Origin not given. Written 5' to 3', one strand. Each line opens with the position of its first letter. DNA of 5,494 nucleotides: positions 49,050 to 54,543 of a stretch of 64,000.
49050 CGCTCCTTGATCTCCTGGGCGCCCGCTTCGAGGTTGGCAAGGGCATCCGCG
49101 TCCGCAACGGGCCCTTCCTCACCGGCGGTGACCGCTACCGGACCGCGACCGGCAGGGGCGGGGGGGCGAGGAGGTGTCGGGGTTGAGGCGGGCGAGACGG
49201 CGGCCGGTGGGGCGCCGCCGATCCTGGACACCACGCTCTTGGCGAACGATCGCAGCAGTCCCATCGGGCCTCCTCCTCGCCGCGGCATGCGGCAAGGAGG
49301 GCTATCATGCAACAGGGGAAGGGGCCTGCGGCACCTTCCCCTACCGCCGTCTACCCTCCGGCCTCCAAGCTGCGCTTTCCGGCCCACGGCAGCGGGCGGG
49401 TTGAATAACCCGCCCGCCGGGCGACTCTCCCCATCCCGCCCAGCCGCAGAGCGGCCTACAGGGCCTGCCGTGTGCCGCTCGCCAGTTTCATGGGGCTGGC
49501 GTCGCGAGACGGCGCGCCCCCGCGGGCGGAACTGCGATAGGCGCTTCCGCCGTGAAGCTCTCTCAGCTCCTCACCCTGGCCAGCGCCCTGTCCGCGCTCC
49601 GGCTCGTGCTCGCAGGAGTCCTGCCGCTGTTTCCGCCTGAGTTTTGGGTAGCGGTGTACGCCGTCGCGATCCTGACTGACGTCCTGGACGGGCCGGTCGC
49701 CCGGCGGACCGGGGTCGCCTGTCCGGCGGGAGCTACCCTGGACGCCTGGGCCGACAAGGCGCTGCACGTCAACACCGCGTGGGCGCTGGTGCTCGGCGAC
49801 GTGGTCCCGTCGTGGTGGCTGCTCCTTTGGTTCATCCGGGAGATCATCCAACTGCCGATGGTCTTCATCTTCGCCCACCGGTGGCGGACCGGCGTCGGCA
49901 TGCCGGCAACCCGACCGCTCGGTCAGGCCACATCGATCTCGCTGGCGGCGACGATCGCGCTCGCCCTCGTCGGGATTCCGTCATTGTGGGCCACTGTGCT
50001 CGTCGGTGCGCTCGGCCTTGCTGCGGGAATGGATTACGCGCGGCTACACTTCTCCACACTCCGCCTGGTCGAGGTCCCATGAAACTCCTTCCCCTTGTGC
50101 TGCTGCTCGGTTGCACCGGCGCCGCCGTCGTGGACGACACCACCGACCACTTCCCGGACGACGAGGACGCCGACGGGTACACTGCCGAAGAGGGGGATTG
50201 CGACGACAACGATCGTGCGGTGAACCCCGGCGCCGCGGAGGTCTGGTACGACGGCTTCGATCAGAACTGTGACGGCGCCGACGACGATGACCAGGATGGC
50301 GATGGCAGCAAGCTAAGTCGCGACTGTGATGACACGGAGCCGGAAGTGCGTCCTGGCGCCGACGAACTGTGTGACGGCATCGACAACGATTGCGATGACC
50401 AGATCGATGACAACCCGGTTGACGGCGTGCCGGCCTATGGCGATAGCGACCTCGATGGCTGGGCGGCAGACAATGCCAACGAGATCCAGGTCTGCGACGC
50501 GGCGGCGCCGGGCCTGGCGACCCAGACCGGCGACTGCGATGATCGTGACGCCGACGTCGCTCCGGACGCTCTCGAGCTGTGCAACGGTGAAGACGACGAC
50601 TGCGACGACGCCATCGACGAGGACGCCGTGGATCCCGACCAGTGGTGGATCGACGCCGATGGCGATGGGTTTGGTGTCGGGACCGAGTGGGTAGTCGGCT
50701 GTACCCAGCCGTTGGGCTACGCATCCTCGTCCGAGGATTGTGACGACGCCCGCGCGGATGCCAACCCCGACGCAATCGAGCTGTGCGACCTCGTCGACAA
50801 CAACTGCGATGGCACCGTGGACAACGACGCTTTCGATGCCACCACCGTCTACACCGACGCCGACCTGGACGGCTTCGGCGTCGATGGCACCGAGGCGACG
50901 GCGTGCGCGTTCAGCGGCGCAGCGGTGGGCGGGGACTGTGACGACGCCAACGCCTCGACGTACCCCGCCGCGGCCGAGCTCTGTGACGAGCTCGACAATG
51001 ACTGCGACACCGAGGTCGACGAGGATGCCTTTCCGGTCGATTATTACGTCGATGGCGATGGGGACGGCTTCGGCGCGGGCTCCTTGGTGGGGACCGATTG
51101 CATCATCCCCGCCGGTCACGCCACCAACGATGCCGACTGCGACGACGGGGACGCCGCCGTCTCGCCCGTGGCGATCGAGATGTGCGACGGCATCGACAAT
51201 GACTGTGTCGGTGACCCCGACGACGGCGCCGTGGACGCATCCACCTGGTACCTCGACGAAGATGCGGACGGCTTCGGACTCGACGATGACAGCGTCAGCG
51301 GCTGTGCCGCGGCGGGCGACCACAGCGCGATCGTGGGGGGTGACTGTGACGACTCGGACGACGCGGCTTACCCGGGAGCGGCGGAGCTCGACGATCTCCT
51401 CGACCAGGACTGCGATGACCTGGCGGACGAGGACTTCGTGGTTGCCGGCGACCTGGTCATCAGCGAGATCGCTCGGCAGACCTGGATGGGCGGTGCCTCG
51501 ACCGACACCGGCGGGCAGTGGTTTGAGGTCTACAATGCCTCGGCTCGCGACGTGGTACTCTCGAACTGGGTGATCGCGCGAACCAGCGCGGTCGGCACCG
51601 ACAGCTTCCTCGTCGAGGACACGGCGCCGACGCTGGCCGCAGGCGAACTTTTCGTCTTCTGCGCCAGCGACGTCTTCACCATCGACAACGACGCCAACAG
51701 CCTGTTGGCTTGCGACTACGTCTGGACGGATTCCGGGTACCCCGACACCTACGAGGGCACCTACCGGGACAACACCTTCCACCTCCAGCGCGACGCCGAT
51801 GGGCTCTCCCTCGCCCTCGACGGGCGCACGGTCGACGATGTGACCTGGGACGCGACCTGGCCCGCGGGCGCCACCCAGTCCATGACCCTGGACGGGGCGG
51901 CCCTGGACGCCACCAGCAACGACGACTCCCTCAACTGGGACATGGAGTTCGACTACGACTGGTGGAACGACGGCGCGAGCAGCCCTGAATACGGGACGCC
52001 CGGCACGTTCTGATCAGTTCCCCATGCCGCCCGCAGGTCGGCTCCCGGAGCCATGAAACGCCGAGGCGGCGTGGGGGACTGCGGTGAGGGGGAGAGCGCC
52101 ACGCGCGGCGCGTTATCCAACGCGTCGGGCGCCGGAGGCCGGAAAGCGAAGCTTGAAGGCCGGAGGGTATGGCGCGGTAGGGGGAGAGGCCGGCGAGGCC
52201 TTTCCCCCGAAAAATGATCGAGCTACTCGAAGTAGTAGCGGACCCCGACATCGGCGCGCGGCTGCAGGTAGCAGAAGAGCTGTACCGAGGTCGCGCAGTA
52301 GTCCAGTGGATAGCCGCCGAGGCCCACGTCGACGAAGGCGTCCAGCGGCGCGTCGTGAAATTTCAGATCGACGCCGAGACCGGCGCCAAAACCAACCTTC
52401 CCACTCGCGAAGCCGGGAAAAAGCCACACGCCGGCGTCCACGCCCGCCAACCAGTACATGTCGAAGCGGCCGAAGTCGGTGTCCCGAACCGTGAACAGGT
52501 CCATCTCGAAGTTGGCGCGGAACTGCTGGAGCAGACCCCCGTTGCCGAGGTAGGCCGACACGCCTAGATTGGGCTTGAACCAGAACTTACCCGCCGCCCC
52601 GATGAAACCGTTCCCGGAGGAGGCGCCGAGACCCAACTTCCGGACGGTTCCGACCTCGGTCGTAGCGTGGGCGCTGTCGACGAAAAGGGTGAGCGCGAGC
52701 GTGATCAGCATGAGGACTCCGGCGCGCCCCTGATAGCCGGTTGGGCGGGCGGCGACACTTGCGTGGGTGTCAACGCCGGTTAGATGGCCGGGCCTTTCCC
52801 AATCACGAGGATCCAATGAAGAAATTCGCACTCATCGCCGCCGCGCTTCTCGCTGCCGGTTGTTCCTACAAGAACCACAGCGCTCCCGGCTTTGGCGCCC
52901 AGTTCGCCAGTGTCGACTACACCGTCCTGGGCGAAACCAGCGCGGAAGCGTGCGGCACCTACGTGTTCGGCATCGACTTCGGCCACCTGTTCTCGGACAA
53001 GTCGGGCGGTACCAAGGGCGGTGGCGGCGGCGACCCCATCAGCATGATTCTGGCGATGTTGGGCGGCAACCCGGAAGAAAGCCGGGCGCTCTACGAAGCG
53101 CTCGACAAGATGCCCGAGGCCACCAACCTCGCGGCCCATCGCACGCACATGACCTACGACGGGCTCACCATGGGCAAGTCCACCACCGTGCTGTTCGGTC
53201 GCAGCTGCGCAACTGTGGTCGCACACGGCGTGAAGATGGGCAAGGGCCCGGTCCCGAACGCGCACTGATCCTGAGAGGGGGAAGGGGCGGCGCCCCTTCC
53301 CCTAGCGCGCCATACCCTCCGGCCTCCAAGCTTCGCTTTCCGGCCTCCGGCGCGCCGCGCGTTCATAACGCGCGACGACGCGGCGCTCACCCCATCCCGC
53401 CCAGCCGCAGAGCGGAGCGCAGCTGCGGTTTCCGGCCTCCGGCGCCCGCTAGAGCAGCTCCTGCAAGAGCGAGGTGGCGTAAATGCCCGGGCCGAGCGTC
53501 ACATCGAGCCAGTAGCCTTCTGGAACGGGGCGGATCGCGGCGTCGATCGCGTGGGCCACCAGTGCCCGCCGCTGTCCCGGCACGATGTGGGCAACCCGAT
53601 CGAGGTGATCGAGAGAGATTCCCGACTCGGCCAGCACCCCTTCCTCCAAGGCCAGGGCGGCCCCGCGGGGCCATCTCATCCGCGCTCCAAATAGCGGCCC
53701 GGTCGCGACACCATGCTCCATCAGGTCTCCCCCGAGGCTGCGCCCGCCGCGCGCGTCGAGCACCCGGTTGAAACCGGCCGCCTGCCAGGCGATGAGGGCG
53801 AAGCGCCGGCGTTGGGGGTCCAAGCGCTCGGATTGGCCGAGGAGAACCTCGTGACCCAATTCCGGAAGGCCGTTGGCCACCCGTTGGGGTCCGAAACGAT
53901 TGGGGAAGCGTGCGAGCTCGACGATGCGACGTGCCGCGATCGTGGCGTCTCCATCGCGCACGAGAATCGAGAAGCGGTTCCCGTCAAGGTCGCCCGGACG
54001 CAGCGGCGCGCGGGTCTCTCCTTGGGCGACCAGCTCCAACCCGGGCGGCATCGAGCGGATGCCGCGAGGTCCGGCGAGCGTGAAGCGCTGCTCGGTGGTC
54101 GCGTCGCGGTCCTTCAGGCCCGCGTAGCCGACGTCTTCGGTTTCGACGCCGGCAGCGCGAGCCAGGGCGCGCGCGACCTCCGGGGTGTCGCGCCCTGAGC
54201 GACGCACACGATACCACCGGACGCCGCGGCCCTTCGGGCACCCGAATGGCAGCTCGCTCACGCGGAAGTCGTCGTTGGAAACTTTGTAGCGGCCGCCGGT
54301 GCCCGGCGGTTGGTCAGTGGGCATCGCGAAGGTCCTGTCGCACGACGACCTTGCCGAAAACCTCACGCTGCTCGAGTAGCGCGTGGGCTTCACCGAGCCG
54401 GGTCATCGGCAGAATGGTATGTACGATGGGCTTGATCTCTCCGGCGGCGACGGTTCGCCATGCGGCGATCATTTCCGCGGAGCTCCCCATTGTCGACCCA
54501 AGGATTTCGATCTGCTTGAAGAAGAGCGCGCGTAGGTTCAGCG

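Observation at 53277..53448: Composite structured intergenic repeat family (four copies in this window) with covarying stems around an invariant core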

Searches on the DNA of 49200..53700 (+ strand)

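Call 21: search_rna_families(source=window, start=49200, end=53700, threshold=evalue, max_evalue=10)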
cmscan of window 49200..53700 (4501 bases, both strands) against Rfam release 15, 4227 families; matches with E-value up to 10: 8.
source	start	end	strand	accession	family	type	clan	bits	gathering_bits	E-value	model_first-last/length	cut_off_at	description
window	50609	50664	-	RF00498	EAV_LTH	Cis-reg; leader;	-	21.3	70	0.11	1-45/45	no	Equine arteritis virus leader TRS hairpin (LTH)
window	51278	51352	+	RF01516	v-snoRNA-1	Gene; snRNA; snoRNA; CD-box;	-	20.9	75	0.68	1-65/65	no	Human herpesvirus 1 small nucleolar RNA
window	49291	49363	-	RF03527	mir-3072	Gene; miRNA;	-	20.1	86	9.9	1-83/83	no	mir-3072 microRNA precursor family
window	53274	53307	+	RF01918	mir-1249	Gene; miRNA;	-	19.1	83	2.2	1-75/75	no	mir-1249 microRNA precursor family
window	50649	50713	+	RF01686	Acido-1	Gene; sRNA;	-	18.5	50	3.1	1-64/64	no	Acido-1 RNA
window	51624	51683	+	RF01059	mir-598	Gene; miRNA;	-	18.5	69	3.6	1-80/80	no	mir-598 microRNA precursor family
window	49381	49457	+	RF03856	mir-1188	Gene; miRNA;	-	17.1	106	8.9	1-82/82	no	mir-1188 microRNA precursor family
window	50225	50276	-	RF02044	CDKN2B-AS_2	Gene; lncRNA;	-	15.7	50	7.1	1-46/46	no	CDKN2B antisense RNA 1 convserved region 2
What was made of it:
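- On Any Rfam RNA family: In 49200-53700 only noise appears, with E at or above 0.1 (call 21).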

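Call 103: search_dna_similar(query=window:52018-52225:+, collection=plasmids, mode=distant, max_evalue=0.001, max_rows=10)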
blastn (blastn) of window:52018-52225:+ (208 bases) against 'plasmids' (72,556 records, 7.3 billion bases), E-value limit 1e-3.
No match.

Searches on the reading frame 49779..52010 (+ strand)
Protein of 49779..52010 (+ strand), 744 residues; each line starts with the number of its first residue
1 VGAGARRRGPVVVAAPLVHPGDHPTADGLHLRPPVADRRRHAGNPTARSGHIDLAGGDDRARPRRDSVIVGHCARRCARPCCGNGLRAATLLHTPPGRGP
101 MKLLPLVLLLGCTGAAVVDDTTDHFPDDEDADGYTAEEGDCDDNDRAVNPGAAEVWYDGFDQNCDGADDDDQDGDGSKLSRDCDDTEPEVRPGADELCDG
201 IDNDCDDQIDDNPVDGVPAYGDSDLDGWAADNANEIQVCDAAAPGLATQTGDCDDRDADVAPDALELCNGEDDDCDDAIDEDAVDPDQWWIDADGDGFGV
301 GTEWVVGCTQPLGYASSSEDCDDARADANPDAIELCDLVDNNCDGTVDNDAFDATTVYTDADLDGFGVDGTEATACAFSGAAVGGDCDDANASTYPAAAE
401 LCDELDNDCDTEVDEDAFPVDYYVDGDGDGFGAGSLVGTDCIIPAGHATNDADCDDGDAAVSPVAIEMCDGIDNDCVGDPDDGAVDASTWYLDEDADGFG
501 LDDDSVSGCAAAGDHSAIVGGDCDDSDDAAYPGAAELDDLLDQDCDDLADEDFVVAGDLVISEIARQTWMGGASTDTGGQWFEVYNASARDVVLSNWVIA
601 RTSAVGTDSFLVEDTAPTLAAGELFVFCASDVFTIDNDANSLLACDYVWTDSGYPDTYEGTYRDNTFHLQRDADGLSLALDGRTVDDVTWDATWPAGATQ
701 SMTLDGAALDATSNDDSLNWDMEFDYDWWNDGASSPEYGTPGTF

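Call 50: search_protein_families(library=pfam, proteins=[window:49779-52010:+], max_evalue=0.001)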
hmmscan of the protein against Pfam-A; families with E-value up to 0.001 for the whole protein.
window:49779-52010:+ (744 aa): 2 families
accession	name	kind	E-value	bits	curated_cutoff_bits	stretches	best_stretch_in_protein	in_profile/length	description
PF11617.13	Cu-binding_MopE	-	6e-57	190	27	7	386-415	1-30/30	Putative metal-binding motif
PF00932.25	LTD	-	1.7e-09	38.4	34.3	1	556-690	5-107/109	Lamin Tail Domain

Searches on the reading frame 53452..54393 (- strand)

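Call 50: search_protein_families(library=pfam, proteins=[window:53452-54393:-], max_evalue=0.001)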
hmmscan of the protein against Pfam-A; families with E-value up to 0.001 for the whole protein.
window:53452-54393:- (314 aa): 1 family
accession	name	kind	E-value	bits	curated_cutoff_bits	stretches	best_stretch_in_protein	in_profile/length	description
PF01142.23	TruD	-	1.3e-40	140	27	2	29-171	11-169/412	tRNA pseudouridine synthase D (TruD)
